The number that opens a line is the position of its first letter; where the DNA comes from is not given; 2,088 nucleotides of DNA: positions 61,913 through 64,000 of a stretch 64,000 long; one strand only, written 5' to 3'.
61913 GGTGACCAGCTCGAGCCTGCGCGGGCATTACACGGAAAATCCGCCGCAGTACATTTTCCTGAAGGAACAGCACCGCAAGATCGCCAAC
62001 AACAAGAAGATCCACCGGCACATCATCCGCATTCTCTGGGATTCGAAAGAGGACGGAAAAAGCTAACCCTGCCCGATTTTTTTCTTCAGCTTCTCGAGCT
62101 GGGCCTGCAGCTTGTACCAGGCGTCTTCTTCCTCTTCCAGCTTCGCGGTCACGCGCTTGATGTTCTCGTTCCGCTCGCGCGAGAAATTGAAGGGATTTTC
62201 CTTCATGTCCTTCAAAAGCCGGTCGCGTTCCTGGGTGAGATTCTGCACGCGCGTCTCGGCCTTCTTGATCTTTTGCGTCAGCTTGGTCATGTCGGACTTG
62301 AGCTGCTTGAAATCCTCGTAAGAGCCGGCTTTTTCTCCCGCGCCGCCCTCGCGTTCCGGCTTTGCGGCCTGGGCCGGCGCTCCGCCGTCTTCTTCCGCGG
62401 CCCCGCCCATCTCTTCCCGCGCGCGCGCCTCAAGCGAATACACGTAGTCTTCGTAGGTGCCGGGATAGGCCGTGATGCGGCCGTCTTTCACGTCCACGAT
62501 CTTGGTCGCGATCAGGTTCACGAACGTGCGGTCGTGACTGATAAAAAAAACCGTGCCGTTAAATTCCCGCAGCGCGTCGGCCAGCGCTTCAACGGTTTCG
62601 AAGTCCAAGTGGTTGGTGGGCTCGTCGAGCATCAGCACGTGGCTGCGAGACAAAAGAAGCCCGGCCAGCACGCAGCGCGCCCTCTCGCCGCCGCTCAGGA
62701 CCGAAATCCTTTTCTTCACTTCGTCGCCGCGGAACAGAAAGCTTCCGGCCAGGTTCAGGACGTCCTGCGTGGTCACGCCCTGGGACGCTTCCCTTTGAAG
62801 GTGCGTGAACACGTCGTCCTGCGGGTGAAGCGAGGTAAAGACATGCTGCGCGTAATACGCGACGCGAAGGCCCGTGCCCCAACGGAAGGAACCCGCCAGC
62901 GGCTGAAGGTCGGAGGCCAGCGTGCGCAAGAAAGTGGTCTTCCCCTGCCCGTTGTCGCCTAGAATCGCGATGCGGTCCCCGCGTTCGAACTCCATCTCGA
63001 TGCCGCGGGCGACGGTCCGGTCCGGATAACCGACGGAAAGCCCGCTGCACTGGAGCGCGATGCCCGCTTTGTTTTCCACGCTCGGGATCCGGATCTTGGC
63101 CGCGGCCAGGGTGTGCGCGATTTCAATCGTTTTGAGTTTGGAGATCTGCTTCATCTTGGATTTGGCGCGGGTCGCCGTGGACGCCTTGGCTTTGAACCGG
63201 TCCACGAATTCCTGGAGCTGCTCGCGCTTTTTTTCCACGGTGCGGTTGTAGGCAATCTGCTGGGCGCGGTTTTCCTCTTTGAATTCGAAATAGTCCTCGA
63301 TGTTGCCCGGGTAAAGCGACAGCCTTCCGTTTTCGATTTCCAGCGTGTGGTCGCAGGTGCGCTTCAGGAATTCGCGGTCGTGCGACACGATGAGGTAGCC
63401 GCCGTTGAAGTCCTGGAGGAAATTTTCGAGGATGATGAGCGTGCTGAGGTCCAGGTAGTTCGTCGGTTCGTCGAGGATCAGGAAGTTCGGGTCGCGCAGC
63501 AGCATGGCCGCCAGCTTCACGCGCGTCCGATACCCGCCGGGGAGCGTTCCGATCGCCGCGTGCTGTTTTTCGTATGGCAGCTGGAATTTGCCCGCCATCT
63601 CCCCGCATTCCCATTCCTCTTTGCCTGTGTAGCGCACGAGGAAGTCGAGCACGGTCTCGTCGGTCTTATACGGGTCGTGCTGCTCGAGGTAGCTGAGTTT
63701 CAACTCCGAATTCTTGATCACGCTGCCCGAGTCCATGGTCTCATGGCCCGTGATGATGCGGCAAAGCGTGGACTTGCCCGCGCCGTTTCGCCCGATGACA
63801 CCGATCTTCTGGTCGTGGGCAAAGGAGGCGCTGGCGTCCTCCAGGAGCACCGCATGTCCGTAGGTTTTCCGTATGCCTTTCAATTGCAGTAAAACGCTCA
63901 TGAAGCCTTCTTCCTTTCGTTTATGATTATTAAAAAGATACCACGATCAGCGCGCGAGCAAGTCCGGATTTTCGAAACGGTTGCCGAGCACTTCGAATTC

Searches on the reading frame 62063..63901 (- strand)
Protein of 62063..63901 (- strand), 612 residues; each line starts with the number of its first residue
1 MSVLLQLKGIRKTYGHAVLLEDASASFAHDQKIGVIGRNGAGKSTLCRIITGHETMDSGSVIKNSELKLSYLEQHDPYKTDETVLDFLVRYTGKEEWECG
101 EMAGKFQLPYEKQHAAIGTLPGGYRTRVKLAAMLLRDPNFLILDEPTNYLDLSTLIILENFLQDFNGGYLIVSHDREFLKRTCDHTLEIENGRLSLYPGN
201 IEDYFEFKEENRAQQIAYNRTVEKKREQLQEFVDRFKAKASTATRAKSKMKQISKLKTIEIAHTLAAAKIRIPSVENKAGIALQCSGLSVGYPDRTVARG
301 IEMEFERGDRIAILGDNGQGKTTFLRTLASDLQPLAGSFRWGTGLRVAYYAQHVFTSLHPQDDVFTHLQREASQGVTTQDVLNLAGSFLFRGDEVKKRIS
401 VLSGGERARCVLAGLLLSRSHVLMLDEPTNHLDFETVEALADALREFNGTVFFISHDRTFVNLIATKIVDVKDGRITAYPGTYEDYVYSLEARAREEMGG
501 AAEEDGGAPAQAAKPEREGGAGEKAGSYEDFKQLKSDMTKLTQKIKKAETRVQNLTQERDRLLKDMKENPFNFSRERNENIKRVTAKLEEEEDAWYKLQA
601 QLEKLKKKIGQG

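Call 19: search_protein_families(library=pfam, proteins=[window:62063-63901:-], max_evalue=0.001)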
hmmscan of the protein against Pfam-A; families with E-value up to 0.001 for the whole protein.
window:62063-63901:- (612 aa): 11 families
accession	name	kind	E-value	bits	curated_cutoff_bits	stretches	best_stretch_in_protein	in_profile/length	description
PF00005.33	ABC_tran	-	5.3e-48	163.5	25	2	20-148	1-137/137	ABC transporter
PF12848.13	ABC_tran_Xtn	-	2.1e-21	76.3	25.9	1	187-262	1-76/85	ABC transporter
PF13304.12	AAA_21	-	1.3e-12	48.8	27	1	374-458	220-300/304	AAA domain, putative AbiEii toxin, Type IV TA system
PF02463.25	SMC_N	-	7.5e-10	39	40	1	254-470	116-210/220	RecF/RecN/SMC N terminal domain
PF13555.12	AAA_29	-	8.5e-06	25.9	27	0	27-46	19-38/61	P-loop containing region of AAA domain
PF05729.18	NACHT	-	4.5e-05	23.8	26.7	0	310-332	2-24/167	NACHT domain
PF13401.12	AAA_22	-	8.3e-05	23.3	27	0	311-389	8-65/130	AAA domain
PF13238.12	AAA_18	-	0.00025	21.9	29.4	0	33-89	1-60/128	AAA domain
PF13166.12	AAA_13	-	0.00059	19.1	36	0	37-67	23-53/713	AAA domain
PF02367.23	TsaE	-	0.00063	20.1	26.6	0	297-333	10-46/128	Threonylcarbamoyl adenosine biosynthesis protein TsaE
PF01926.29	MMR_HSR1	-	0.00064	20.3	21.9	0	32-53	1-22/113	50S ribosome-binding GTPase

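Call 61: find_encoding_contigs(protein=window:62063-63901:-, flank=10000, max_places=2)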
Protein window:62063-63901:- (612 aa): 1 contig read that carries it; 1 place shown.
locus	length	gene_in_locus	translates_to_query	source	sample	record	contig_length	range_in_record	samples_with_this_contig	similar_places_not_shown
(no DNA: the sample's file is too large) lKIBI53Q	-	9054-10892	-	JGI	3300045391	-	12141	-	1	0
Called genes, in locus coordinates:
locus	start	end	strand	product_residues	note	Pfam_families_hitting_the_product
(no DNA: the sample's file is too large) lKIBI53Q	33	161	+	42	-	-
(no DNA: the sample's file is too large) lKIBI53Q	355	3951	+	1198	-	PF00989:PAS, PF13426:PAS_9, PF00989:PAS, PF08448:PAS_4, PF13426:PAS_9, PF00989:PAS, PF13426:PAS_9, PF00989:PAS, +14 more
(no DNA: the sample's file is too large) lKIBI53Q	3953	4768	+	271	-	PF00072:Response_reg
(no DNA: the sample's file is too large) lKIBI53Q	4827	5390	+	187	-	PF18306:LDcluster4, PF03641:Lysine_decarbox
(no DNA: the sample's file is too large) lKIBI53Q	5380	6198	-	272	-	PF00072:Response_reg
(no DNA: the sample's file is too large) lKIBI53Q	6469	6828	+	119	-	-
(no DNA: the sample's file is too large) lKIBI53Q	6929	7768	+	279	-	PF01370:Epimerase, PF13460:NAD_binding_10 (weak)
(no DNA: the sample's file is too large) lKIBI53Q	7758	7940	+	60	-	-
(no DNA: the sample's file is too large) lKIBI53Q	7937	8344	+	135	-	-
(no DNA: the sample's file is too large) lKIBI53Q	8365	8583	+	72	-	-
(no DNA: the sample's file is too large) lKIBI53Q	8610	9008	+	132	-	PF09643:YopX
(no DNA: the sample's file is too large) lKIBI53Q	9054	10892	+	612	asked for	PF00005:ABC_tran, PF02463:SMC_N (faint), PF13555:AAA_29 (faint), PF12848:ABC_tran_Xtn, PF00005:ABC_tran, PF13304:AAA_21 (weak)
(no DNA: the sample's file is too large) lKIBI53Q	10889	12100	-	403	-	-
